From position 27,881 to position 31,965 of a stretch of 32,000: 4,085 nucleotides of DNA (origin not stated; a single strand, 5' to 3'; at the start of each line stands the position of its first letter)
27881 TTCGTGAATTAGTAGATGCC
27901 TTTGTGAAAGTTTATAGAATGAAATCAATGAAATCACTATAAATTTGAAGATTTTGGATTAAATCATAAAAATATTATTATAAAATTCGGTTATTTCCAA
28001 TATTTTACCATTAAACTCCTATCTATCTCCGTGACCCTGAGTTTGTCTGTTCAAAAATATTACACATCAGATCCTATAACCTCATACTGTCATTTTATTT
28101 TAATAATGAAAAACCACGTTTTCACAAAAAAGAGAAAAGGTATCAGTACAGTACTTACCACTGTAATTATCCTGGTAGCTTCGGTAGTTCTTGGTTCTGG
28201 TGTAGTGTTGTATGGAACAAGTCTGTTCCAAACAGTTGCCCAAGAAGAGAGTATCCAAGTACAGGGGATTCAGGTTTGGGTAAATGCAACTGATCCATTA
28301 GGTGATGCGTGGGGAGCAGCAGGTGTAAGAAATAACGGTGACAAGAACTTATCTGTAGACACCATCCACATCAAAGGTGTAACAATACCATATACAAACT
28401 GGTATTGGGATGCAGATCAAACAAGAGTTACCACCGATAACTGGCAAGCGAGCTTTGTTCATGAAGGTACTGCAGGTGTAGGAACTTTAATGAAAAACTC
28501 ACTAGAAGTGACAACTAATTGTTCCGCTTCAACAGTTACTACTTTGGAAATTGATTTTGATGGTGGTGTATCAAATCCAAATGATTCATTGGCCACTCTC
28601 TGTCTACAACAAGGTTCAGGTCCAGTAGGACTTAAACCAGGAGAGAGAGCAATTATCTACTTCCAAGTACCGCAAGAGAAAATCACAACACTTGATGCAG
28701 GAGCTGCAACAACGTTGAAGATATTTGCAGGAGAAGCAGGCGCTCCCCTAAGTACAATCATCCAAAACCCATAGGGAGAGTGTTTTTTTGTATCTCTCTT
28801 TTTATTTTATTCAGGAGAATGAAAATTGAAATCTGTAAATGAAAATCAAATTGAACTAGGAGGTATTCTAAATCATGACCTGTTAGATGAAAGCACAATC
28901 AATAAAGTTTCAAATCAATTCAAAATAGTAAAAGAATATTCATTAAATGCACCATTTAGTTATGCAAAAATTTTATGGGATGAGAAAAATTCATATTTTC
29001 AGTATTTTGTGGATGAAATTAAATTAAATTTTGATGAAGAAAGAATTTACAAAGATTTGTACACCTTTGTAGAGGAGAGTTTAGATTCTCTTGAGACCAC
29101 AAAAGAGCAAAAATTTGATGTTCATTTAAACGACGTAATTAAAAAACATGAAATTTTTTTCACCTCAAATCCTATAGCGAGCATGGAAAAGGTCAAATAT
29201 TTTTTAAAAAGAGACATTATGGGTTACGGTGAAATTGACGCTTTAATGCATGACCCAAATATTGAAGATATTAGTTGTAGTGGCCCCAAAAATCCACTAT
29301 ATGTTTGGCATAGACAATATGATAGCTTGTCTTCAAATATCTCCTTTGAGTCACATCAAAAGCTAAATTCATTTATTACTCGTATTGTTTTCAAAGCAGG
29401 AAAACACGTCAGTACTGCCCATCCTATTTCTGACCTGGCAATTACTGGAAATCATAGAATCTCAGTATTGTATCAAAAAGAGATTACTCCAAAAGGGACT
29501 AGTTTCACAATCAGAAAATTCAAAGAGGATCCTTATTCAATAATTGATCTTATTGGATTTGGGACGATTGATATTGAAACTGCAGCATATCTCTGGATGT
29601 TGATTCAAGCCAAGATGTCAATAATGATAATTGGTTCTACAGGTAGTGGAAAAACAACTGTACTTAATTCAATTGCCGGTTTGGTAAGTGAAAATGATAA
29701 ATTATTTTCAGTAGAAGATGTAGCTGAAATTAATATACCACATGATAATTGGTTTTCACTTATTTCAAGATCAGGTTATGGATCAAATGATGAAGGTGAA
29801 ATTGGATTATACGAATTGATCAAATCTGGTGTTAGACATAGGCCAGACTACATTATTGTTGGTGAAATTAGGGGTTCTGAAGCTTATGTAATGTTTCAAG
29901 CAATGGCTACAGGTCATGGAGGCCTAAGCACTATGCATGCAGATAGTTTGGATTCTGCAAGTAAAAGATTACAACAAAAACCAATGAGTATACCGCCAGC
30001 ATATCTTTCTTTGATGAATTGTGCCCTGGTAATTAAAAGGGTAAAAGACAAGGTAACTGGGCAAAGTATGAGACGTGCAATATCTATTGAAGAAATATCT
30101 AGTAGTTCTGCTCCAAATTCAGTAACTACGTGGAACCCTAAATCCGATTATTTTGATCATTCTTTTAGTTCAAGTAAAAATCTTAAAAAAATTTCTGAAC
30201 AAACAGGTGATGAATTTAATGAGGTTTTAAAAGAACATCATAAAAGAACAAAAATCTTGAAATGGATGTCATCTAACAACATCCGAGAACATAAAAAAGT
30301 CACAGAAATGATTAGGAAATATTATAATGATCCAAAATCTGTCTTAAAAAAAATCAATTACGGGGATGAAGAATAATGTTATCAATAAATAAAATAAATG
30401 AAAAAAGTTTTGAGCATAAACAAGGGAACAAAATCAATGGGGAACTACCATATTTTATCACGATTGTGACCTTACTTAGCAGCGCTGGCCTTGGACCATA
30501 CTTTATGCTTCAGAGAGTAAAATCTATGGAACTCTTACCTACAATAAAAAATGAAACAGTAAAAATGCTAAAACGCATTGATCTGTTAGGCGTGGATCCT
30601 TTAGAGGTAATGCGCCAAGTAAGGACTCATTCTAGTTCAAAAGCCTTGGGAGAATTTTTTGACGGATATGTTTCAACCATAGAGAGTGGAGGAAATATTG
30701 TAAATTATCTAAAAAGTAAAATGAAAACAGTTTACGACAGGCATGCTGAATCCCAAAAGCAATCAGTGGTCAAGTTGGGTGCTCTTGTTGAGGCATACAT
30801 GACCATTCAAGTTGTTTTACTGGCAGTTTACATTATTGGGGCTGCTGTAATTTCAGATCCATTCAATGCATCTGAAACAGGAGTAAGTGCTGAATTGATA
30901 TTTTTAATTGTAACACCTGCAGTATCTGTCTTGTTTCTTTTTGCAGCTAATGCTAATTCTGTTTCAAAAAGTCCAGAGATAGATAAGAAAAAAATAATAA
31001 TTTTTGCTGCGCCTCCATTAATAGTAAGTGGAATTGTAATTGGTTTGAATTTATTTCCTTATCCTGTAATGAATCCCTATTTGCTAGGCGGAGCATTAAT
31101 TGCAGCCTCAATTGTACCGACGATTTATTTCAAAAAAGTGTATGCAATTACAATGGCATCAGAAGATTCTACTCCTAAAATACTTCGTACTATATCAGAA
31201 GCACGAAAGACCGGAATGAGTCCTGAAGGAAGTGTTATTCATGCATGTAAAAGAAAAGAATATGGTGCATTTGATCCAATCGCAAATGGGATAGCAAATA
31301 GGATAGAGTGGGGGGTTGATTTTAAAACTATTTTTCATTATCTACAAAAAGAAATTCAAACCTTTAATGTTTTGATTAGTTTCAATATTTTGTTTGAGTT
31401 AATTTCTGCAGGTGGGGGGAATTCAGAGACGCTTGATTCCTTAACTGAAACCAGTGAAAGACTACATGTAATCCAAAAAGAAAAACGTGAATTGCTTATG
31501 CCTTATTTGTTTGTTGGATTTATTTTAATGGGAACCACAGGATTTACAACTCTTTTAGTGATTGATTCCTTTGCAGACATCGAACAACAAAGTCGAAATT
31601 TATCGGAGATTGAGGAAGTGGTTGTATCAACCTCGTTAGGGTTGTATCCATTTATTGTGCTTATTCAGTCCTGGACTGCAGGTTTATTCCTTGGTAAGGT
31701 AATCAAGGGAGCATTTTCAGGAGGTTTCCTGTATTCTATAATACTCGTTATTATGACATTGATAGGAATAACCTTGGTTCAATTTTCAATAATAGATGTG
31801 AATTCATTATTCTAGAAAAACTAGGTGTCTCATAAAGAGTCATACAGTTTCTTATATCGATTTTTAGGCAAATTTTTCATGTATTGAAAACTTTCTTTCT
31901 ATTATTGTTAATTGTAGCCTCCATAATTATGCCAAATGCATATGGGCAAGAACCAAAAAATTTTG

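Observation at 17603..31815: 14-kb two-armed archaeal type IV filament locus with three pilins and a non-canonical accessory set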

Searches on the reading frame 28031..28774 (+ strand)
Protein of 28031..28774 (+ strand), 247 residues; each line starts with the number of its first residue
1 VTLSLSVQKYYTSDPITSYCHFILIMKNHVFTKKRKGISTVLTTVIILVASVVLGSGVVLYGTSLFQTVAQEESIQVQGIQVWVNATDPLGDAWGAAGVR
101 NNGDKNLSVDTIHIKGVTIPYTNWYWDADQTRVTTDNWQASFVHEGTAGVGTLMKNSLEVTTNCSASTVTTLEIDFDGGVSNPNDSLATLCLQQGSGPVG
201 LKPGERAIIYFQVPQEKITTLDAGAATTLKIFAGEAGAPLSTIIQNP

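Call 5: search_protein_families(library=pfam, max_evalue=0.01, proteins=[window:28031-28774:+])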
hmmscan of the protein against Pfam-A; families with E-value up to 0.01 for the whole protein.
window:28031-28774:+ (247 aa): 0 families

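Call 26: search_protein_families(library=pfam, max_evalue=10, proteins=[window:28106-28774:+])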
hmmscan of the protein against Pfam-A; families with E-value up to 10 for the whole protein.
window:28106-28774:+ (222 aa): 1 family
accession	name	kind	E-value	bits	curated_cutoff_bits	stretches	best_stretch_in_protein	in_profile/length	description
PF11833.13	CPP1-like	-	0.2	11.7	28.4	1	7-46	135-176/196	Protein CHAPERONE-LIKE PROTEIN OF POR1-like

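Call 36: search_protein_families(library=ncbifam, max_evalue=0.01, proteins=[window:28106-28774:+])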
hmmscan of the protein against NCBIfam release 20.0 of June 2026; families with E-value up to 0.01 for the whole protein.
window:28106-28774:+ (222 aa): 1 family
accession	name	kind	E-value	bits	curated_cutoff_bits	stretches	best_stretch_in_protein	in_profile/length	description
NF046073.1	UpsA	equivalog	5.5e-10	39.5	130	1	10-93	1-81/136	pilin subunit UpsA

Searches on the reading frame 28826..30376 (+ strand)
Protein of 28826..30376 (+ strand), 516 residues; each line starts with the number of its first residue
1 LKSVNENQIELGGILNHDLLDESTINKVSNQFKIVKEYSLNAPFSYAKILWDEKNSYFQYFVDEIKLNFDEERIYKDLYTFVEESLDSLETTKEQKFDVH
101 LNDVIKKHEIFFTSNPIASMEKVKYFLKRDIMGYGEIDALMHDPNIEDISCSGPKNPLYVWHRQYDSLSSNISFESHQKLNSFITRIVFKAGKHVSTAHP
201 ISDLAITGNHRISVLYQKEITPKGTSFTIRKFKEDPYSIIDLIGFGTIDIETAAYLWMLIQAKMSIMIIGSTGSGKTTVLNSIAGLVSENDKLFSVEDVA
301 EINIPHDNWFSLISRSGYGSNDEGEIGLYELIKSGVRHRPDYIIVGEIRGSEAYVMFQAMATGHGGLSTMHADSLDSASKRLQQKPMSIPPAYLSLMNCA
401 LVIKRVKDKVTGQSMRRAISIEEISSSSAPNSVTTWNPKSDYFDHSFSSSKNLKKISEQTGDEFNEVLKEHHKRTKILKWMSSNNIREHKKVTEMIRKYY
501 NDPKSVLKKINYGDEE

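Call 5: search_protein_families(library=pfam, max_evalue=0.01, proteins=[window:28826-30376:+])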
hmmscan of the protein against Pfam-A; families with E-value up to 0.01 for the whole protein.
window:28826-30376:+ (516 aa): 6 families
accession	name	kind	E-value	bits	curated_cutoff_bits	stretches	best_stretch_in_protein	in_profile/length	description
PF00437.27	T2SSE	-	1.1e-37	130.1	24.9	1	160-397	27-268/370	Type II/IV secretion system protein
PF00005.33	ABC_tran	-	0.0001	23.4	25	1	260-291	8-40/137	ABC transporter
PF23989.1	PilB3_C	-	0.0022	18.6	27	1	448-511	8-71/83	PilB3-like, C-terminal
PF12775.13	AAA_7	-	0.004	17.1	25.8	1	253-285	23-55/181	P-loop containing dynein motor region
PF13401.12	AAA_22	-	0.0057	17.4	27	0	263-305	5-42/130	AAA domain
PF13245.12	AAA_19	-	0.0094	16.6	25.1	0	264-295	12-43/134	AAA domain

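Call 12: find_homologous_proteins(query=window:28826-30376:+, max_evalue=1e-20)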
Query window:28826-30376:+ (516 aa): 4225 proteins with E <= 1e-20 among 8000 candidates; the best 120 are listed.
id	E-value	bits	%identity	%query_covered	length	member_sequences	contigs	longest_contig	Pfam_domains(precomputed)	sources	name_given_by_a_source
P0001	0.0e+0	1117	95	100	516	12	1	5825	PF00437.27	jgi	jgi:flagellar protein FlaI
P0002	0.0e+0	1097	94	100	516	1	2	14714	PF00437.27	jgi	-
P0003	0.0e+0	1091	93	100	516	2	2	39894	PF00437.27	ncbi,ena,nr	ncbi:MAG: type II/IV secretion system ATPase subunit [Nitrosopumilus sp.]|nr:type II/IV secretion sy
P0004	0.0e+0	1082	93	100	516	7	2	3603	PF00437.27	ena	-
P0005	0.0e+0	1081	92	100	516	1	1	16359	PF00437.27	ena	-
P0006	0.0e+0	1080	92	100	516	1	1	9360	PF00437.27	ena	-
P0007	0.0e+0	1080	92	100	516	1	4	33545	PF00437.27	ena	-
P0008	0.0e+0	1079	92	100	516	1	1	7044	PF00437.27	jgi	jgi:flagellar protein FlaI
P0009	0.0e+0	1078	92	100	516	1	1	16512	PF00437.27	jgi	jgi:flagellar protein FlaI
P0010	0.0e+0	1078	92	100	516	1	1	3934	PF00437.27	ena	-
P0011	0.0e+0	1076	92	100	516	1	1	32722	PF00437.27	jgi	-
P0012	0.0e+0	1076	92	100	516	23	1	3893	PF00437.27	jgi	jgi:flagellar protein FlaI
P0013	0.0e+0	1074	92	100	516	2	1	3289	PF00437.27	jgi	jgi:flagellar protein FlaI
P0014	0.0e+0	1074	92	100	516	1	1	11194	PF00437.27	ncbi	-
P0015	0.0e+0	1051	90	100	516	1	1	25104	PF00437.27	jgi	-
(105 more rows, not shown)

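Call 14: find_related_loci(query=A1, collection=genome_contigs, flank=10000)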
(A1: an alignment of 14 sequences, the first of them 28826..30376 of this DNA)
Query A1 (516 aa) in genome_contigs; peptide patterns used: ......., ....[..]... (x = any residue, [..] = any of these).
191 stretches matched a pattern; 133 encode a relative of the query (tblastn E <= 1e-3); the best 80 are kept; 80 distinct loci.
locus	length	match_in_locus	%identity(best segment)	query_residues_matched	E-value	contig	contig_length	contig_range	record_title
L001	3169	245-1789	93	1-515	0e+0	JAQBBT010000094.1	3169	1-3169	MAG: Nitrososphaerota archaeon isolate MAG_349_bin-01 349_bin-01_ctg-094, whole genome shotgun sequence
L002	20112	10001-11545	88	1-515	0e+0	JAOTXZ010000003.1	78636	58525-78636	MAG: Nitrosopumilus sp. isolate 21_Jan_SF_Bin31 21_Jan_SF_Bin31_scaffold_128_c1, whole genome shotgun sequence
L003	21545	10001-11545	88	1-515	0e+0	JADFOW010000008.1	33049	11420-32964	MAG: Thaumarchaeota archaeon isolate B6T1L6 B6T1L6_NODE213, whole genome shotgun sequence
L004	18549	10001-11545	86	1-515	0e+0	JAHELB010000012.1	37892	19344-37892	MAG: Nitrosopumilaceae archaeon isolate Ww602 NODE_2186_length_37892_cov_8.539435, whole genome shotgun sequence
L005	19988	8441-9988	88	1-516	0e+0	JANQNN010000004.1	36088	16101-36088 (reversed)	MAG: Nitrosopumilaceae archaeon isolate PL23a_bin.18 k99_647161, whole genome shotgun sequence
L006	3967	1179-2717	86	1-513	0e+0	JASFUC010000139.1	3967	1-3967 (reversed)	MAG: Nitrosopumilaceae archaeon isolate D1105M02metaG_Bin_188 D1105M02metaG_FD_scaffold_12612_c1, whole genome shotgun s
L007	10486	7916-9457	86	1-514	0e+0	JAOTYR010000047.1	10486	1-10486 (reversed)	MAG: Nitrosopumilus sp. isolate 21_Jan_SF_Bin51 21_Jan_SF_Bin51_scaffold_5237_c1, whole genome shotgun sequence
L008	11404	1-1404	90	48-515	0e+0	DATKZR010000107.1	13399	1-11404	MAG TPA_asm: Nitrosopumilaceae archaeon isolate SMAG_U14250 k141_841472, whole genome shotgun sequence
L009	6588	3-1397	85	49-513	0e+0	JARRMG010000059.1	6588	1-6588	MAG: Nitrosopumilaceae archaeon isolate Spart_092_MAG scaffold_340, whole genome shotgun sequence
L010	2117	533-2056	77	5-512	0e+0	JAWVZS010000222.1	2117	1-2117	MAG: Nitrosopumilaceae archaeon isolate HN14.bin.35 k141_1237664_length_2117_cov_6.0000, whole genome shotgun sequence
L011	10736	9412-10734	87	1-441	0e+0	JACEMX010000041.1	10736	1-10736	MAG: Candidatus Nitrosomaritimum aestuariumsis isolate S2bin1 contig_44, whole genome shotgun sequence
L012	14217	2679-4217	62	1-513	0e+0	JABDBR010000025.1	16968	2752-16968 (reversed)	MAG: Thaumarchaeota archaeon isolate BWOrgHeat_Nextera70_MAG3 3300020779.a:Ga0206954_1162, whole genome shotgun sequence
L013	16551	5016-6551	62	1-513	0e+0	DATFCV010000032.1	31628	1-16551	MAG TPA_asm: Nitrosotalea sp. isolate SMAG_U8563 k141_2057459, whole genome shotgun sequence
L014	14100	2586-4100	64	7-513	0e+0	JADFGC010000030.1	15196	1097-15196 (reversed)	MAG: Thaumarchaeota archaeon isolate B2D1T2 B2D1T2_NODE918, whole genome shotgun sequence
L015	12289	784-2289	62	3-510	0e+0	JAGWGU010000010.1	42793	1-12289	MAG: Thaumarchaeota archaeon isolate REEA57 REEA57-150_962, whole genome shotgun sequence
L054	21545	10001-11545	93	1-515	0e+0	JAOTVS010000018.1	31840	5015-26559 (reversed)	MAG: Nitrosopumilus sp. isolate 13_May_SF_Bin54 13_May_SF_Bin54_scaffold_832_c1, whole genome shotgun sequence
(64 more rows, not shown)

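Call 18: search_protein_families(library=pfam, max_evalue=0.01, proteins=[L054:13059-15524:+, L054:15543-16190:-, L054:16201-16815:+, L054:16842-17528:+, L054:17620-18648:+])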
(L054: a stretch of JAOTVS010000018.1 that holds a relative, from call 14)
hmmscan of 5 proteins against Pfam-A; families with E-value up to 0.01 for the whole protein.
L054:13059-15524:+ (821 aa): 1 family
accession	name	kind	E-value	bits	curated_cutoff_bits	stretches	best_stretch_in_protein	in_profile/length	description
PF02369.22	Big_1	-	6.2e-07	29.9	34.9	1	674-722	31-81/93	Bacterial Ig-like domain (group 1)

L054:15543-16190:- (215 aa): 1 family
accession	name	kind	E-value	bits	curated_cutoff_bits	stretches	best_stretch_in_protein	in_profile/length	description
PF00072.30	Response_reg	-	1.1e-15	58.2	30.2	1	5-112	2-108/111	Response regulator receiver domain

L054:16201-16815:+ (204 aa): 2 families
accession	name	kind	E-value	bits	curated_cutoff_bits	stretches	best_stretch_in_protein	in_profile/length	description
PF01978.25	TrmB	-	2.7e-14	53.2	25.6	1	59-123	1-65/68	Sugar-specific transcriptional regulator TrmB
PF09339.16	HTH_IclR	-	0.0026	17.9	22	1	86-111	24-49/52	IclR helix-turn-helix domain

L054:16842-17528:+ (228 aa): 2 families
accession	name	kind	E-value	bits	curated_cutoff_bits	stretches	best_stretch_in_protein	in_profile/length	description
PF06847.16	Arc_PepC_II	-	8.6e-09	36.3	29.9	1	194-221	66-93/93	Archaeal Peptidase A24 C-terminus Type II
PF01478.23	Peptidase_A24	-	5.1e-07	30.5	26.5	1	13-115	2-98/104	Type IV leader peptidase family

L054:17620-18648:+ (342 aa): 1 family
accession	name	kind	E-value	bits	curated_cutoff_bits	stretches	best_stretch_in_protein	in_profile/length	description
PF09851.14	SHOCT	-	0.0012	18.9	27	1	313-338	2-27/28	Short C-terminal domain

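Call 22: search_solved_structures(query=window:28826-30376:+, max_evalue=0.00001)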
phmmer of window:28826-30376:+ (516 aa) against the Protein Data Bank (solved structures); distinct sequences matched with E-value up to 0.00001: 31.
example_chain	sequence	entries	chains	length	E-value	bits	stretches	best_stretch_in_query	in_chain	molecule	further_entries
2oap_1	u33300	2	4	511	5.9e-97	328.5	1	18-512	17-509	Type II secretion system protein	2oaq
4ii7_A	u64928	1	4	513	1.3e-64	221.9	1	87-428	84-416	FlaI ATPase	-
4ihq_A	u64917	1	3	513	8.6e-64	219.2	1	87-428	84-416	FlaI ATPase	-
8rkd_E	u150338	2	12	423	1.6e-38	135.8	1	110-384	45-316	Pilus assembly ATPase CpaF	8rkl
8rjf_A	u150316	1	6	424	1.6e-38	135.8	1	110-384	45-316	Pilus assembly ATPase CpaF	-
9e24_A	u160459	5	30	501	1.9e-38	135.6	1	111-384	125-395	CpaF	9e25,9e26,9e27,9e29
6bge_A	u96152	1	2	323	1.7e-17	66.5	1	235-385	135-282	VirB11-like protein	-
1g6o_A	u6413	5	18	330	1.8e-17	66.4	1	235-385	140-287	CAG-ALPHA | virB11 homolog | Cag-alfa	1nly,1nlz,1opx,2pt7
2gza_A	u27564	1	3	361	3.3e-15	59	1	254-382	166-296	Type IV secretion system protein VirB11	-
10my_A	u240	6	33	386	4.3e-10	42.1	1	259-383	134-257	PilT/PilU family type 4a pilus ATPase | Twitching motility protein PilT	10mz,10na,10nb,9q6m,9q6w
9n32_A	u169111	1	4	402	1.7e-08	36.8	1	264-382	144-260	PilU protein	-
5it5_F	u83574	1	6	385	4.1e-08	35.5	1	266-404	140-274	ATP binding motif-containing protein PilF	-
5oiu_A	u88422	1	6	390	4.3e-08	35.5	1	266-404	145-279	Type IV pilus assembly protein PilF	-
3jc8_Ba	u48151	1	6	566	4.5e-08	35.4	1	265-406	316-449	Type IV-A pilus assembly ATPase PilB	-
6ejf_A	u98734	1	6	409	4.7e-08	35.3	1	266-404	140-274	Type IV pilus assembly protein PilF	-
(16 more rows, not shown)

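Call 36: search_protein_families(library=ncbifam, max_evalue=0.01, proteins=[window:28826-30376:+])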
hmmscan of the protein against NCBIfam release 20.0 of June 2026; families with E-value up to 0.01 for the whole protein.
window:28826-30376:+ (516 aa): 34 families (the best 25 are shown)
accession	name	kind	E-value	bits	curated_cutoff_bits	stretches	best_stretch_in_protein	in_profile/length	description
NF058587.1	archaellum_moto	equivalog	6.9e-106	355.1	550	1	81-502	95-520/527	archaellum flagellar ATPase motor FlaI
NF053672.1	bindosome_BasE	exception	1.4e-66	225.3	1000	1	21-501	24-509/512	bindosome assembly system ATPase subunit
TIGR03819.1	heli_sec_ATPase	hypoth_equivalog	1.6e-49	169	373.15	1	122-383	40-298/340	TadA family conjugal transfer-associated ATPase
TIGR02788.1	VirB11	equivalog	7.2e-39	133.6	249.95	2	253-385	134-265/308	P-type DNA transfer ATPase VirB11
TIGR02782.1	TrbB_P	equivalog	6.6e-31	107.7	304.55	1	136-385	13-255/303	P-type conjugative transfer ATPase TrbB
NF010469.0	PRK13894.1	subfamily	8.7e-26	91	508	1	121-384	13-266/320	conjugal transfer ATPase TrbB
NF010475.0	PRK13900.1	equivalog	2.9e-25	89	389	1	255-383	152-280/333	type IV secretion system ATPase VirB11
NF010407.0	PRK13833.1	subfamily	1e-23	84.3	499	1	197-385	79-262/323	conjugal transfer protein TrbB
NF041000.1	ATPase_ComGA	equivalog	9.6e-20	70.7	300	1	258-384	122-244/267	competence type IV pilus ATPase ComGA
NF010425.0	PRK13851.1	equivalog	1.7e-18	66.6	461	1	248-376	149-274/344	type IV secretion system protein VirB11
NF007755.0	PRK10436.1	equivalog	1.4e-15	56.9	617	1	241-437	197-385/465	type II secretion system protein GspE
TIGR02538.1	type_IV_pilB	equivalog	4.6e-15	55.2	675.65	1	249-397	302-442/564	type IV-A pilus assembly ATPase PilB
TIGR01420.1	pilT_fam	subfamily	1.8e-13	50.4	319.1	1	265-382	124-239/343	PilT/PilU family type 4a pilus ATPase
TIGR02533.1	type_II_gspE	equivalog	2.8e-13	49.4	630.25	1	254-395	233-367/486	type II secretion system ATPase GspE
NF053534.1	T4PilAsmATPsTfpB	equivalog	5.2e-13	48.2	850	1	254-384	327-451/584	type IV pilus assembly ATPase TfpB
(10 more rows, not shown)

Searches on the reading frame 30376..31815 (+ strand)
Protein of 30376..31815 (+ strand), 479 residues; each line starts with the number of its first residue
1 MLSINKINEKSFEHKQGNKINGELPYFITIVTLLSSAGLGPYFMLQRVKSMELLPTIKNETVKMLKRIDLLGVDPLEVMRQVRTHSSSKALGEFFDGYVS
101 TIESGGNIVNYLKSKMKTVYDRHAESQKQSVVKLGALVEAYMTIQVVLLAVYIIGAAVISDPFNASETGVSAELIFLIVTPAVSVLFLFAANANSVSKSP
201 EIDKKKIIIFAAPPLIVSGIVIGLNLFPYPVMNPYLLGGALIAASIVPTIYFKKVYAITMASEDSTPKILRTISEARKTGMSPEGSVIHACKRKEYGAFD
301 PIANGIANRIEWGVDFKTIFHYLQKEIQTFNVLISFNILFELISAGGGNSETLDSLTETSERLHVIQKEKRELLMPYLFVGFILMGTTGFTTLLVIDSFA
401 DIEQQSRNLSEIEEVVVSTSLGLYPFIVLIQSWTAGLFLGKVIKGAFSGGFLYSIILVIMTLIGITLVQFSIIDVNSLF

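Call 5: search_protein_families(library=pfam, max_evalue=0.01, proteins=[window:30376-31815:+])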
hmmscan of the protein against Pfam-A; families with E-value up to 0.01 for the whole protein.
window:30376-31815:+ (479 aa): 1 family
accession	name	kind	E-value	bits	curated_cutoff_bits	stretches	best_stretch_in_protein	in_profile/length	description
PF00482.28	T2SSF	-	4.5e-14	52.9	25.2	2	27-154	1-123/125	Type II secretion system (T2SS), protein F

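Call 36: search_protein_families(library=ncbifam, max_evalue=0.01, proteins=[window:30376-31815:+])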
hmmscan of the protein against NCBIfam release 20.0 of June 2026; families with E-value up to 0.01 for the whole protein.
window:30376-31815:+ (479 aa): 4 families
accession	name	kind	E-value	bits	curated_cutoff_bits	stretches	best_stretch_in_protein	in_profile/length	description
NF046075.1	UpsF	equivalog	2e-22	79.6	400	1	10-444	75-466/484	membrane pilin protein UpsF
NF053673.1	bindosome_BasF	exception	6.3e-21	74.6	1300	1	13-473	194-641/656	bindosome assembly system membrane anchoring protein BasF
NF004704.2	PRK06041.1-2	equivalog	2.1e-14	53.1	550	1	14-396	69-466/555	archaellar assembly protein ArlJ/FlaJ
NF004705.1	PRK06041.1-3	equivalog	6e-11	42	400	1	82-470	64-456/465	archaellar assembly protein ArlJ/FlaJ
